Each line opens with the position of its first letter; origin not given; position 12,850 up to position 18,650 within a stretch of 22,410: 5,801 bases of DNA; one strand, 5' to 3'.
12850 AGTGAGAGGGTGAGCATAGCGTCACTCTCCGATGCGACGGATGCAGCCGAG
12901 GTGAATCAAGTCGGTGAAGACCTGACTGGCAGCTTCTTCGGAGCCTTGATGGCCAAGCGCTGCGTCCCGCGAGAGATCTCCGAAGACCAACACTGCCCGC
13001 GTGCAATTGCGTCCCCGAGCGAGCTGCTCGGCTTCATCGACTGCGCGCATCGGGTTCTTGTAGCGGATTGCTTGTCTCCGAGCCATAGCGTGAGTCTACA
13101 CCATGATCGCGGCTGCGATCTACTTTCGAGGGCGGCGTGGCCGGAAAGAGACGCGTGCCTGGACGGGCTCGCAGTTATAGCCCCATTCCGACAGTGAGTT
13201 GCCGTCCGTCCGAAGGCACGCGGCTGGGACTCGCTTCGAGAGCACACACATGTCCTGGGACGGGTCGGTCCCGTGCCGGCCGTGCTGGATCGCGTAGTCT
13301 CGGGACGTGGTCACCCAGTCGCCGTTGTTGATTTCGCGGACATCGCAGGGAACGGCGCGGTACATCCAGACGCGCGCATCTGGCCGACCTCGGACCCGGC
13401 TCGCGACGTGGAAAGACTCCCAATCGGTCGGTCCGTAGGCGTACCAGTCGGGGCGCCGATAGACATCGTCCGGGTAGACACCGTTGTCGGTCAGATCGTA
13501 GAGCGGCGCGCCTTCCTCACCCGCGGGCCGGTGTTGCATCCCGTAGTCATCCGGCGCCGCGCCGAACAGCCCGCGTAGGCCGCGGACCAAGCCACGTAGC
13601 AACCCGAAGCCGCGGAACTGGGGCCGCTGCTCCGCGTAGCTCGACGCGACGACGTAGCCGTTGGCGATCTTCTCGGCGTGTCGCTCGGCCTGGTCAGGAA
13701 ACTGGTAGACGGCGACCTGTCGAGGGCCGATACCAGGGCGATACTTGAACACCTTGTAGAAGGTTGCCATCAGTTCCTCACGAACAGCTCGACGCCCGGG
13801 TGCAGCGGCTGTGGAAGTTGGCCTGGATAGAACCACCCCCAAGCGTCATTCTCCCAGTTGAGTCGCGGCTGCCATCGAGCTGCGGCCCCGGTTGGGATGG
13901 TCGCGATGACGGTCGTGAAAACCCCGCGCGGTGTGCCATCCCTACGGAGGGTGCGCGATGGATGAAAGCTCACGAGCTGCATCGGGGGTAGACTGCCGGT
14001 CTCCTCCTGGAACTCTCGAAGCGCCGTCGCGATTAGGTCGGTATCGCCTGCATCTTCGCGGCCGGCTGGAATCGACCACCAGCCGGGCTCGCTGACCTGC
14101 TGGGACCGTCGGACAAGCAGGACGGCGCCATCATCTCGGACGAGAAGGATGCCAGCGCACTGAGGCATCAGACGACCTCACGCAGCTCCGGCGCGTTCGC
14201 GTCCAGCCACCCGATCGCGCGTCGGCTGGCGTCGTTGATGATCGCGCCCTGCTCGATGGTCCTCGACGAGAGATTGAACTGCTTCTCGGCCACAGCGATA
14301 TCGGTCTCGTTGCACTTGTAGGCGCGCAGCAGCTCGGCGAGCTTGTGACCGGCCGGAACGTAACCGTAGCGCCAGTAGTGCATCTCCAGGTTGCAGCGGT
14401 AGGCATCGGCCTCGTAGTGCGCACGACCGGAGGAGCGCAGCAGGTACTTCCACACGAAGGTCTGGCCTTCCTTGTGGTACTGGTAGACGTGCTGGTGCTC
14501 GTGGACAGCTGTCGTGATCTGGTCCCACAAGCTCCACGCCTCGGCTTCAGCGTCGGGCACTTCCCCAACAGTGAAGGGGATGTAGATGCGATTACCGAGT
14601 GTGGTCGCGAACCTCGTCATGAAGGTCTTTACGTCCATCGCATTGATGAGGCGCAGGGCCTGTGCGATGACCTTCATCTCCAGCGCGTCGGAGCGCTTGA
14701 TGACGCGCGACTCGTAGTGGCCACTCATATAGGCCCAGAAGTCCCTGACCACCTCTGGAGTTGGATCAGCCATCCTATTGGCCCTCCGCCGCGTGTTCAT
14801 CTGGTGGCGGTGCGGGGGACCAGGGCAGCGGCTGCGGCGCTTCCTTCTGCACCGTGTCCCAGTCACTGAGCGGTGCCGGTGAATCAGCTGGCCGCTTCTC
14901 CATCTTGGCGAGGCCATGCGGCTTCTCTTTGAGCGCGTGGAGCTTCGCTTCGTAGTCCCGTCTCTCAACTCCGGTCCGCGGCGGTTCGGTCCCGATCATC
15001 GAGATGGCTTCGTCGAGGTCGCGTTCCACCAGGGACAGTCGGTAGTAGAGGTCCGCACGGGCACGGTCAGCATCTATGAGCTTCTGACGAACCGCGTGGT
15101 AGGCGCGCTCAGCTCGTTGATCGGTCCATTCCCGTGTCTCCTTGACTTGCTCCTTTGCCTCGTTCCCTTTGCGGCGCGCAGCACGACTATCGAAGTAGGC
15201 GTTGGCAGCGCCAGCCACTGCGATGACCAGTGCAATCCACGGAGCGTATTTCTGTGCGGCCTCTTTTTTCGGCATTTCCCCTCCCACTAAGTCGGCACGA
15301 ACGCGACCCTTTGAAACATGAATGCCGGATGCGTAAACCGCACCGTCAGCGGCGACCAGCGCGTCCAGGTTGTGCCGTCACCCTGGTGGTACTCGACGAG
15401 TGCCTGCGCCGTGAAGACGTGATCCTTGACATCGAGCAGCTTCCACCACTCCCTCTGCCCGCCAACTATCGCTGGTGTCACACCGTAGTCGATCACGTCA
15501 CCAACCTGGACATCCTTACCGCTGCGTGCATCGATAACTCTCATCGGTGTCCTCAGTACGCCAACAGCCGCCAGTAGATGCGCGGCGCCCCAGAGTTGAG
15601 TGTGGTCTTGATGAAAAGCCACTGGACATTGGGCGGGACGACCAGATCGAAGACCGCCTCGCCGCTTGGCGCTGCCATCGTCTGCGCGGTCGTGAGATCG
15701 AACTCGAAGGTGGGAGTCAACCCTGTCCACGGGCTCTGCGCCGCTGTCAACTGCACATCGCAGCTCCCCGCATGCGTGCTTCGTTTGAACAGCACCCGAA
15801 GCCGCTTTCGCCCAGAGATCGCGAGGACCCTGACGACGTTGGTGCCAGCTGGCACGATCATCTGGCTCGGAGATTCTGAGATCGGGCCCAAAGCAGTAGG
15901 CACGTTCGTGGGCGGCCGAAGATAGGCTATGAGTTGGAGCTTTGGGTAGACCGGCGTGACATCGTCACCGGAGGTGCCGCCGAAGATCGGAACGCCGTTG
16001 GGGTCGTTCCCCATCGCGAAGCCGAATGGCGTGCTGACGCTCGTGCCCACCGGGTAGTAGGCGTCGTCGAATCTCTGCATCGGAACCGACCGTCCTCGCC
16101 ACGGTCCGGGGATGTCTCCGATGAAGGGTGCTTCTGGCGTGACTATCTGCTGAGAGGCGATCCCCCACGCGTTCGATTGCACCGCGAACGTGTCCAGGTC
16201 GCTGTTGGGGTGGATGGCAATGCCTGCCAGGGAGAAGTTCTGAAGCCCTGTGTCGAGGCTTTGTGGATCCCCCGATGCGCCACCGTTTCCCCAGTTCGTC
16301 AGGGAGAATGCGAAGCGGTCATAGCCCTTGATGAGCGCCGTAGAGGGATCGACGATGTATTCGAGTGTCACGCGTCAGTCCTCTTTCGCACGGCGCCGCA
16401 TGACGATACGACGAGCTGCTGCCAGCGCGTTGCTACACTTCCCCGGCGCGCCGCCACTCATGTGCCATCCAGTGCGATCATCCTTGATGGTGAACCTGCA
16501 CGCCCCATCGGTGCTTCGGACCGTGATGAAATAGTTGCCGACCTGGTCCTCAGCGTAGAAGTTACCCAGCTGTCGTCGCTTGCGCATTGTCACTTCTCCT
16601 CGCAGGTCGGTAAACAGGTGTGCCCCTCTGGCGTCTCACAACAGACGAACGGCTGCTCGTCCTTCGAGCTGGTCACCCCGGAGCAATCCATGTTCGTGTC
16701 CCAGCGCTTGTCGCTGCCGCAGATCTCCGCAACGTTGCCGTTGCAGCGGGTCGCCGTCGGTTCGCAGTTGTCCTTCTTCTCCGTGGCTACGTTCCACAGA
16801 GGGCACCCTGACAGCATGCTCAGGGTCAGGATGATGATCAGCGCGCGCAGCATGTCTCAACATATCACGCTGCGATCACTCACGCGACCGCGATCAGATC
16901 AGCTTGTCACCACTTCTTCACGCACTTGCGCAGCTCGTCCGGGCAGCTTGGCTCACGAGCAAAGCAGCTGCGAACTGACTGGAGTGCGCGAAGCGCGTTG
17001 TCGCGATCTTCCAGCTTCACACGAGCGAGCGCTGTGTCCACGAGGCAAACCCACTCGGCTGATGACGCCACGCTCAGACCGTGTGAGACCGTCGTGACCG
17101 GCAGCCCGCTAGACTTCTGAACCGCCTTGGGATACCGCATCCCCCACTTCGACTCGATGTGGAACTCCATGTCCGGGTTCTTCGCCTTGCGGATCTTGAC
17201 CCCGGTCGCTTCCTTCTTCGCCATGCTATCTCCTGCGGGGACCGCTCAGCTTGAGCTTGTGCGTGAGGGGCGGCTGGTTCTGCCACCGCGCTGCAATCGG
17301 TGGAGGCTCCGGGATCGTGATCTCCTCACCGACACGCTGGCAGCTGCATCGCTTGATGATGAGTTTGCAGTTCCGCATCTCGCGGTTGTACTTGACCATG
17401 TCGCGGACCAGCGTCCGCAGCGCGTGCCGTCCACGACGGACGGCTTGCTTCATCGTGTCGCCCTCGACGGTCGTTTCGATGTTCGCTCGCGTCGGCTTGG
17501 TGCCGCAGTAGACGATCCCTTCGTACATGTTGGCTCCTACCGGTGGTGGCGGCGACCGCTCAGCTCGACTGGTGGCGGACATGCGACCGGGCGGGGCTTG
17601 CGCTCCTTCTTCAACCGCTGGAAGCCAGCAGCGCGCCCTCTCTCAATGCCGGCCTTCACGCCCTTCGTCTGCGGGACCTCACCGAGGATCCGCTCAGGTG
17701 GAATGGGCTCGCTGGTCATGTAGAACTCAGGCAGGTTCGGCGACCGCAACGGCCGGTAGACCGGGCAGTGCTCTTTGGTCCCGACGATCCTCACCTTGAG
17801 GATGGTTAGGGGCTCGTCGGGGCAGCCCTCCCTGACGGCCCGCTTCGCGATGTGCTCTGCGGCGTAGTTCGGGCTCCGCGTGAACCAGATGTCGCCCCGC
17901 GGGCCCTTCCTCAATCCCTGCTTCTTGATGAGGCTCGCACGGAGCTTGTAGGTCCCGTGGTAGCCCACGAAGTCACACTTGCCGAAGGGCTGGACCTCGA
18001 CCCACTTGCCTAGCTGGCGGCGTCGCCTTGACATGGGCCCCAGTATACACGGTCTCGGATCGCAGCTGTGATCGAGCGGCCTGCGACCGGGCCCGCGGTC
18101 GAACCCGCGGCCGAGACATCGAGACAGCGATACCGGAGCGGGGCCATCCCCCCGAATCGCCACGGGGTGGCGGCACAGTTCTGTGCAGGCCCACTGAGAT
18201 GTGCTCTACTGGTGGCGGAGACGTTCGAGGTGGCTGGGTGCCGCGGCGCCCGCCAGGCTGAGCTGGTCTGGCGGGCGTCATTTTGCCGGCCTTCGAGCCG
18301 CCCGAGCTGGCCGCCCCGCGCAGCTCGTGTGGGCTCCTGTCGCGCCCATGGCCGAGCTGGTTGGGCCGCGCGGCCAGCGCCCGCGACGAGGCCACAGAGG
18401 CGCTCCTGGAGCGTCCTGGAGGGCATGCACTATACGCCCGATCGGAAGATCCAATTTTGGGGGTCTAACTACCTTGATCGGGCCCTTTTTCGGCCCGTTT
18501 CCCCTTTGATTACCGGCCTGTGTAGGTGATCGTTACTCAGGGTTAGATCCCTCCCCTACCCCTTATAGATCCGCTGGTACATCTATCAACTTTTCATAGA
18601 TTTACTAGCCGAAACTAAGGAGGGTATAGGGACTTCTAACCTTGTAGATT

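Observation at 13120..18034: Palindrome-controlled leftward operon enriched in NAD/nucleotide-metabolite enzymes, a candidate counter-defence island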

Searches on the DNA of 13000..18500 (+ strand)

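Call 3: search_dna_similar(query=window:13000-18500:+, collection=phages, mode=near, max_rows=25)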
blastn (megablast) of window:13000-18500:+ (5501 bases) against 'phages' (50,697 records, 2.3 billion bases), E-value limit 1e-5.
No match.

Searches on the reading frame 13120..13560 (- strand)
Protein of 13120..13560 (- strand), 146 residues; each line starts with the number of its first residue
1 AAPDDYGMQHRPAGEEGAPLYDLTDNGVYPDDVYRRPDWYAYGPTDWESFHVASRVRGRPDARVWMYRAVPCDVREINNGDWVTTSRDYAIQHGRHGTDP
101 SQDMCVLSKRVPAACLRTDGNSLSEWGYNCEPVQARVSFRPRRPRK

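Call 93: search_dna_similar(query=window:13120-13560:-, collection=phages, mode=protein, max_rows=25, max_evalue=0.001)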
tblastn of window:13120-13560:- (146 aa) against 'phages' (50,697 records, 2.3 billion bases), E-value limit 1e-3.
Records with a match: 180; places in all: 180; records where one place covers at least 80% of the query: 141.
Best place of each record, by identity: <60% 180.
By first word of the organism name: Mycobacterium 159; Vibrio 8; Gordonia 6; Caudoviricetes 3; Rhodococcus 2; Bacteriophage 2.
By host as written in the record: Mycobacterium smegmatis mc2 155 114; Mycobacterium smegmatis mc#155 17; Mycobacterium smegmatis mc2155 16; Mycobacterium sp. 7; Gordonia terrae 3612 5; - 5; Rhodococcus equi 2; Mycobacterium 2; and 10 more.
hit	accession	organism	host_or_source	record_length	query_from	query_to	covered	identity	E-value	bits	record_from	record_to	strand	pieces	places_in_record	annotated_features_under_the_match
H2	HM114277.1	Rhodococcus phage E3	Rhodococcus equi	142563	1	143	98%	41.7%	5e-19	88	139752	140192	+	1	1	gp206: putative aminotransferase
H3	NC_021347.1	Rhodococcus phage E3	Rhodococcus equi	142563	1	143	98%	41.7%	5e-19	88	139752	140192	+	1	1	gp206: ParB C-terminal domain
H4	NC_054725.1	Gordonia phage Skog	Gordonia terrae 3612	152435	5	142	95%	39.0%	1e-18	86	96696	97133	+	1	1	173: ParB C-terminal domain | 174: hypothetical protein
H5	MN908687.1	Gordonia phage Skog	Gordonia terrae 3612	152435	5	142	95%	39.0%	1e-18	86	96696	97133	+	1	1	173: acetyltransferase | 174: hypothetical protein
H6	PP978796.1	Gordonia phage CherryTomatoes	Gordonia terrae CAG3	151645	1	137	94%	38.6%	8e-19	87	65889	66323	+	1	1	109: hypothetical protein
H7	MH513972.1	Mycobacterium phage IHOP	Mycobacterium smegmatis mc2155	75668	5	138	92%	39.0%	6e-15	76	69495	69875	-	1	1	131: hypothetical protein | 130: helix-turn-helix DNA-binding domain protein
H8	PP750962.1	Mycobacterium Phage Xandras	Mycobacterium smegmatis mc2 155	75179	5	138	92%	39.0%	1e-13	72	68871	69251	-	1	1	128: hypothetical protein | 127: helix-turn-helix DNA binding domain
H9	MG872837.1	Mycobacterium phage Gage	Mycobacterium smegmatis mc2155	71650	5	138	92%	39.0%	1e-13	72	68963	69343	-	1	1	130: hypothetical protein | 129: hypothetical protein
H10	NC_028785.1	Mycobacterium phage NelitzaMV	Mycobacterium smegmatis mc2 155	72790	5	138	92%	39.0%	1e-13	72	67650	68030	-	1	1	ParB C-terminal domain | HTH DNA binding protein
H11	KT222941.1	Mycobacterium phage NelitzaMV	Mycobacterium smegmatis mc2 155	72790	5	138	92%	39.0%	1e-13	72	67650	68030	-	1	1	hypothetical protein | HTH DNA binding protein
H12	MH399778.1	Mycobacterium phage Icee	Mycobacterium smegmatis mc2 155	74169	5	138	92%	39.0%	1e-13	72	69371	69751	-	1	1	133: ParB-like dsDNA partitioning protein | 132: helix-turn-helix DNA binding domain protein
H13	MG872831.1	Mycobacterium phage Asriel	Mycobacterium smegmatis mc2155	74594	5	138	92%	39.0%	1e-13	72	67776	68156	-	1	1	126: hypothetical protein | 125: helix-turn-helix DNA binding protein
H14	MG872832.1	Mycobacterium phage Barbarian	Mycobacterium smegmatis mc2155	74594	5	138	92%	39.0%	1e-13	72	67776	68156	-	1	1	128: hypothetical protein | 127: HTH DNA binding protein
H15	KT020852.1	Mycobacterium phage NoSleep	Mycobacterium smegmatis mc2 155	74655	5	138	92%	39.0%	1e-13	72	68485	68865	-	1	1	ParBc domain protein | hypothetical protein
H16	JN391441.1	Mycobacterium phage Elph10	Mycobacterium smegmatis mc2 155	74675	5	138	92%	39.0%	1e-13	72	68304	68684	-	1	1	127: hypothetical protein | 126: ParBc domain protein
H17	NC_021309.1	Mycobacterium phage Phrux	Mycobacterium smegmatis mc2 155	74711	5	138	92%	39.0%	1e-13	72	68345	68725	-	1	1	125: ParB C-terminal domain | 124: hypothetical protein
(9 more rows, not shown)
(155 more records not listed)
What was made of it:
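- Tried and rejected: Host assignment is unresolved. g11-type hits favour actinobacterial phages (call 93).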

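Call 94: get_annotated_region(hit=H17, flank=3500)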
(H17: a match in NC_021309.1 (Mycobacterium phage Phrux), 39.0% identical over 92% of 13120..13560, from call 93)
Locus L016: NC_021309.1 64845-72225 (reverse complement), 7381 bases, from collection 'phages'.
description: Mycobacterium phage Phrux, complete genome.
organism: Mycobacterium phage Phrux (NCBI taxid 1327774)
taxonomy: Viruses; Duplodnaviria; Heunggongvirae; Uroviricota; Caudoviricetes; Kostyavirus
host: Mycobacterium smegmatis mc2 155; source: soil; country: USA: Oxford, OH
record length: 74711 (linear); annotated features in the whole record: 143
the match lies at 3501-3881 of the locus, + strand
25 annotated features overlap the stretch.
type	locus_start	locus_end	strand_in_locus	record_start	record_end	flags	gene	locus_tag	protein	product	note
CDS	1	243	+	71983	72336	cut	135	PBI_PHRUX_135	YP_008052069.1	hypothetical protein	-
CDS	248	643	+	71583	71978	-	134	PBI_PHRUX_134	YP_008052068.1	hypothetical protein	-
CDS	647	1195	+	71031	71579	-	133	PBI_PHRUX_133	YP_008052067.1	hypothetical protein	-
CDS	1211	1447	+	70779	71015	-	132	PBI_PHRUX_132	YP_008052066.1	hypothetical protein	-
CDS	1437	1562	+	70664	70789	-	131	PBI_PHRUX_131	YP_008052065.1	hypothetical protein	-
CDS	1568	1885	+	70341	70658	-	130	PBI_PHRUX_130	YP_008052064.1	hypothetical protein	-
CDS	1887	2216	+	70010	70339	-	129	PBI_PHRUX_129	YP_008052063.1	hypothetical protein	-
CDS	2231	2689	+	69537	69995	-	128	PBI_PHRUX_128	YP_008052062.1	hypothetical protein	-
CDS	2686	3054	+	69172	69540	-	127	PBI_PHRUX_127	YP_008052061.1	hypothetical protein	-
CDS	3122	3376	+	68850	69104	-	126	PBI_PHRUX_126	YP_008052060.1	hypothetical protein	-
CDS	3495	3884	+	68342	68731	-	125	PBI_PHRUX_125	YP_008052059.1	ParB C-terminal domain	-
CDS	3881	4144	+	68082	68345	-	124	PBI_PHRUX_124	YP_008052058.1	hypothetical protein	-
CDS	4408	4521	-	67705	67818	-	123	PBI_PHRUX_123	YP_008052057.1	hypothetical protein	-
CDS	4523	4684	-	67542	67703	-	122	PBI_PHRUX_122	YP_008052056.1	hypothetical protein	-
CDS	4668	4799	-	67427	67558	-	121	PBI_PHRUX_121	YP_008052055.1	hypothetical protein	-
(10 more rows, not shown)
